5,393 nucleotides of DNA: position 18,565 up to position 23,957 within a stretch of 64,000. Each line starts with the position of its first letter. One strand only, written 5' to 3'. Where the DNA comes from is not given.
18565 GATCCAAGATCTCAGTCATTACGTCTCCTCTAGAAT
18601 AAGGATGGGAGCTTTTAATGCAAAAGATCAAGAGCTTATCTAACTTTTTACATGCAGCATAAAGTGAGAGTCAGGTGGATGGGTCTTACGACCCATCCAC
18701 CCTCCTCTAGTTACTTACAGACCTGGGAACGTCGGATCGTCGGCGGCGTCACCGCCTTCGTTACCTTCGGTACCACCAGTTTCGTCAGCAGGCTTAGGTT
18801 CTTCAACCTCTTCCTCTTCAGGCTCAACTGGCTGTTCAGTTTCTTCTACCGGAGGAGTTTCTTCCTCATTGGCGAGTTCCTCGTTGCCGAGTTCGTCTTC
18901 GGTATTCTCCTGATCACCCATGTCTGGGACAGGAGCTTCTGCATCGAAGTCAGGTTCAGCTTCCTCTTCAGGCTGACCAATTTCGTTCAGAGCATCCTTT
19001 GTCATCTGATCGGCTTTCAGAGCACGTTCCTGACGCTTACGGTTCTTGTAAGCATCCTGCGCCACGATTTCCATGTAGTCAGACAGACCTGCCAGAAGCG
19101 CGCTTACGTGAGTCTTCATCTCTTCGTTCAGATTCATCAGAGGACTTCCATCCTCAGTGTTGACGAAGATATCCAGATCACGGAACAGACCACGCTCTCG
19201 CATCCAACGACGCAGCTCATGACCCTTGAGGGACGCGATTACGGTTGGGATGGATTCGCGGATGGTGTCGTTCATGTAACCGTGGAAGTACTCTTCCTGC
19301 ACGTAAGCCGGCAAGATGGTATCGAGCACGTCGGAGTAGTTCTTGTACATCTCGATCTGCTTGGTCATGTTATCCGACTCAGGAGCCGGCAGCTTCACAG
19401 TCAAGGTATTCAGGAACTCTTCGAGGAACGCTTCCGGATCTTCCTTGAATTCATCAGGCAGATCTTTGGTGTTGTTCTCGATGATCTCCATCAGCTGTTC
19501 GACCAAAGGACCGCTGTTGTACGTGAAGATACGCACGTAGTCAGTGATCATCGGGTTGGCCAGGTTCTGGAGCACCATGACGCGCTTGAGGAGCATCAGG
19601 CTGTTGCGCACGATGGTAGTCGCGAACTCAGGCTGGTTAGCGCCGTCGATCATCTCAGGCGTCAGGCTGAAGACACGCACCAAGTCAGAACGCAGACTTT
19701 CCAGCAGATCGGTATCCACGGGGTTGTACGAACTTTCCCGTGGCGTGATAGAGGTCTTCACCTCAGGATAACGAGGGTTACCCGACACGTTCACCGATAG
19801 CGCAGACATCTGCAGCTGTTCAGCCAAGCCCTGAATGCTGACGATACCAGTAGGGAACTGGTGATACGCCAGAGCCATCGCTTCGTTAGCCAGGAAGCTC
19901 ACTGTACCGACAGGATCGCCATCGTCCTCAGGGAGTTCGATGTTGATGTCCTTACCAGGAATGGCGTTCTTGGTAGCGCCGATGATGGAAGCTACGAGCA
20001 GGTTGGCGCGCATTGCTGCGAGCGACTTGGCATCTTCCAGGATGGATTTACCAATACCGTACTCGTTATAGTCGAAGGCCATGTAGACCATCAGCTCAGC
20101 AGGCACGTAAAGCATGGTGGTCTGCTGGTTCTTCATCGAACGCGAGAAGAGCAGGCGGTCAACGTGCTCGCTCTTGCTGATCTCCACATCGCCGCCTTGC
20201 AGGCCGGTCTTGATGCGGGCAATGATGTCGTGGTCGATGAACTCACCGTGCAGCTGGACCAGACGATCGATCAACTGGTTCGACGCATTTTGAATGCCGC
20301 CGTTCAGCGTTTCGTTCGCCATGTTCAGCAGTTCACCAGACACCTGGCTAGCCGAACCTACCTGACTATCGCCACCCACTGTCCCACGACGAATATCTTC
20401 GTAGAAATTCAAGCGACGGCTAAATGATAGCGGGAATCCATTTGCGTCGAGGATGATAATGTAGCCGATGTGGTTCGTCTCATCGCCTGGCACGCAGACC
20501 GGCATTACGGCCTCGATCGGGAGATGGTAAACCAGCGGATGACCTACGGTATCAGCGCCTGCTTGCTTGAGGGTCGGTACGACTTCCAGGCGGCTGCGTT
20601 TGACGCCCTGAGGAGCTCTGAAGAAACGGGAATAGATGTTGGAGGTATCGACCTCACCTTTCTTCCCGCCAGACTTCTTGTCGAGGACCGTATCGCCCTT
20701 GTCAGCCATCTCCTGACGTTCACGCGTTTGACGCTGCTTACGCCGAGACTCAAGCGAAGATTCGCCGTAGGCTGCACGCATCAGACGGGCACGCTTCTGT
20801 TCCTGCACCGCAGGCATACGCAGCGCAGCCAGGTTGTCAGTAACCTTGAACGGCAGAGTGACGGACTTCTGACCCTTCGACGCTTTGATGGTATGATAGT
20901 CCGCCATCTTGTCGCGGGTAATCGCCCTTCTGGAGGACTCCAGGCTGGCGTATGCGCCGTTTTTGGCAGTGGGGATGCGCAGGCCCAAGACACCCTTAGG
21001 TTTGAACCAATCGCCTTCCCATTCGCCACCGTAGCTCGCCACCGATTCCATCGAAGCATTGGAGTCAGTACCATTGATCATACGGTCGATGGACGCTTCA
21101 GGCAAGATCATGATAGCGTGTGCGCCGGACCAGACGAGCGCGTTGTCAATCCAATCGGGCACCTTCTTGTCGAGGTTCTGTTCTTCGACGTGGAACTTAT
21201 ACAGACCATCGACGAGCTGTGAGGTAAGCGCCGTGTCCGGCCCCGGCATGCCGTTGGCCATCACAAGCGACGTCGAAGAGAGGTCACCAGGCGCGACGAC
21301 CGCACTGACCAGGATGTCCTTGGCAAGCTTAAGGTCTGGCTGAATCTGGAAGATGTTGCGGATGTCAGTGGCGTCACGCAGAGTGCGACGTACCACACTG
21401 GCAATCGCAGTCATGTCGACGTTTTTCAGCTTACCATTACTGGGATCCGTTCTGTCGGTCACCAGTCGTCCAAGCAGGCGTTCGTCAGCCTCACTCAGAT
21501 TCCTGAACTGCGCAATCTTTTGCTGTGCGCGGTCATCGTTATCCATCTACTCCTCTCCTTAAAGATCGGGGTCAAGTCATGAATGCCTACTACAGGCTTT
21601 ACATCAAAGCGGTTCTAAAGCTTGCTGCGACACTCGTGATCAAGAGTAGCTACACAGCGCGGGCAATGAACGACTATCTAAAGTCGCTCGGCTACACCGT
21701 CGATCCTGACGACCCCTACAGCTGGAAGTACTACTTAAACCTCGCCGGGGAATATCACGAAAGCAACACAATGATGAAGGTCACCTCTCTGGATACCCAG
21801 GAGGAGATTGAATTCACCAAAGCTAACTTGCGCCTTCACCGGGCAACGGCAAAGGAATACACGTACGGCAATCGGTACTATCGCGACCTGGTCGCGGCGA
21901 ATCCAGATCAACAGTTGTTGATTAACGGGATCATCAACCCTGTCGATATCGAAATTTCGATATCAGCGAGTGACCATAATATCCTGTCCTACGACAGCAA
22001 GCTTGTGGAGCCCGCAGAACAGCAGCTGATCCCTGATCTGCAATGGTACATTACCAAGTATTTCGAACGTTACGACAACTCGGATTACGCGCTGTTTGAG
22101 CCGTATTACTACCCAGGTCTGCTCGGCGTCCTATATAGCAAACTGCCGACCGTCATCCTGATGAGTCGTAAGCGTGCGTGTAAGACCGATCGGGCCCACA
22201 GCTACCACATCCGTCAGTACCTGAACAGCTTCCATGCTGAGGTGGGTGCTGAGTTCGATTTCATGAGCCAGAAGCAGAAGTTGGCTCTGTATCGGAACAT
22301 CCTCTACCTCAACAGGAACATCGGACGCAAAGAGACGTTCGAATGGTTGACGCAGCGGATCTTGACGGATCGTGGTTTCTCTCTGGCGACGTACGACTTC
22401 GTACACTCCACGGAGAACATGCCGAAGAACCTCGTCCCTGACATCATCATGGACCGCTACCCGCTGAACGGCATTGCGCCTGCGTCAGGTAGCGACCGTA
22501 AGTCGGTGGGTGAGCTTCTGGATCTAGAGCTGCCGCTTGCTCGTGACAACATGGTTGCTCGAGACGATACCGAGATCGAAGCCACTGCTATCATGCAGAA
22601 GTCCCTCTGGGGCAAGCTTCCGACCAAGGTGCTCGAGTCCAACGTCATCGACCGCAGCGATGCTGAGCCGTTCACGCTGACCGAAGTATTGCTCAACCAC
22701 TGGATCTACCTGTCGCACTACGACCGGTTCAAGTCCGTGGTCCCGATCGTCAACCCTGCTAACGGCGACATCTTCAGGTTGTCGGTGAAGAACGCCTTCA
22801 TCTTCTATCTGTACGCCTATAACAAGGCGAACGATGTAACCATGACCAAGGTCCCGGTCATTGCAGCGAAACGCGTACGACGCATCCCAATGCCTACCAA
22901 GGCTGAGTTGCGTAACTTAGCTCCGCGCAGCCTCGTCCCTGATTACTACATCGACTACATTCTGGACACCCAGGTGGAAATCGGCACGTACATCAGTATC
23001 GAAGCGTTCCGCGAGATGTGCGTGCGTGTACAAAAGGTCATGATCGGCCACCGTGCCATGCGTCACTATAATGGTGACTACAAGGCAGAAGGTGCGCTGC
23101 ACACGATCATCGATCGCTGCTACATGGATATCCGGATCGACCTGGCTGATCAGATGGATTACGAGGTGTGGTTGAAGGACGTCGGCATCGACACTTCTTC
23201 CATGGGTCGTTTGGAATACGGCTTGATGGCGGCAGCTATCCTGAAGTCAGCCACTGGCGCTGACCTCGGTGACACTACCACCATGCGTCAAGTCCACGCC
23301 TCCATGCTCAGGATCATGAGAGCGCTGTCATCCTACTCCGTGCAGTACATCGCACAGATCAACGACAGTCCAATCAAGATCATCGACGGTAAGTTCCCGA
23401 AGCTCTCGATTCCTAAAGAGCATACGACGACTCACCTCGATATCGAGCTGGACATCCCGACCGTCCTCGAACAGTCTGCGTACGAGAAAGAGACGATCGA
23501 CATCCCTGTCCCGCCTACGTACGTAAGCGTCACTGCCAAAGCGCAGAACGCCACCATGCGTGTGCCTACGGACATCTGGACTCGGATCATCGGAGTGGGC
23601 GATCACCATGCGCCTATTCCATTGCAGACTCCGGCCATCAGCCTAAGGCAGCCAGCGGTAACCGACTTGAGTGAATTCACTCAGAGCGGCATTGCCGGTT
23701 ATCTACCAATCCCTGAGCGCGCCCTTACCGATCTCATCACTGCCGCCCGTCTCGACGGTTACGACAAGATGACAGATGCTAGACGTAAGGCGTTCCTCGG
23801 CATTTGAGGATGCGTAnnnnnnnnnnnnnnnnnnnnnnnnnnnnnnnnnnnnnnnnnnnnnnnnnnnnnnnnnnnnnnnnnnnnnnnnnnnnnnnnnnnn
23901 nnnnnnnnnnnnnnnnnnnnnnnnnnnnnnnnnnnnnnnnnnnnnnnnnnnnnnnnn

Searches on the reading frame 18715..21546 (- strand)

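Call 58: search_protein_families(library=phrogs, proteins=[window:18715-21546:-], max_evalue=0.00001)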
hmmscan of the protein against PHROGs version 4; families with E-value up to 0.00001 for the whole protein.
window:18715-21546:- (943 aa): 1 family
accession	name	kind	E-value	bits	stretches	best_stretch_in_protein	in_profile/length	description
phrog_3004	-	head and packaging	6.3e-175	585.1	1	14-937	19-927/931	virion structural protein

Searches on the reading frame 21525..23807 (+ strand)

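Call 58: search_protein_families(library=phrogs, proteins=[window:21525-23807:+], max_evalue=0.00001)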
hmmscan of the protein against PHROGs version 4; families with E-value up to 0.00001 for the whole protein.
window:21525-23807:+ (760 aa): 1 family
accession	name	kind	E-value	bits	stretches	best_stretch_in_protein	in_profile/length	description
phrog_3222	-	unknown function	6.6e-204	680.3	1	20-677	3-662/711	-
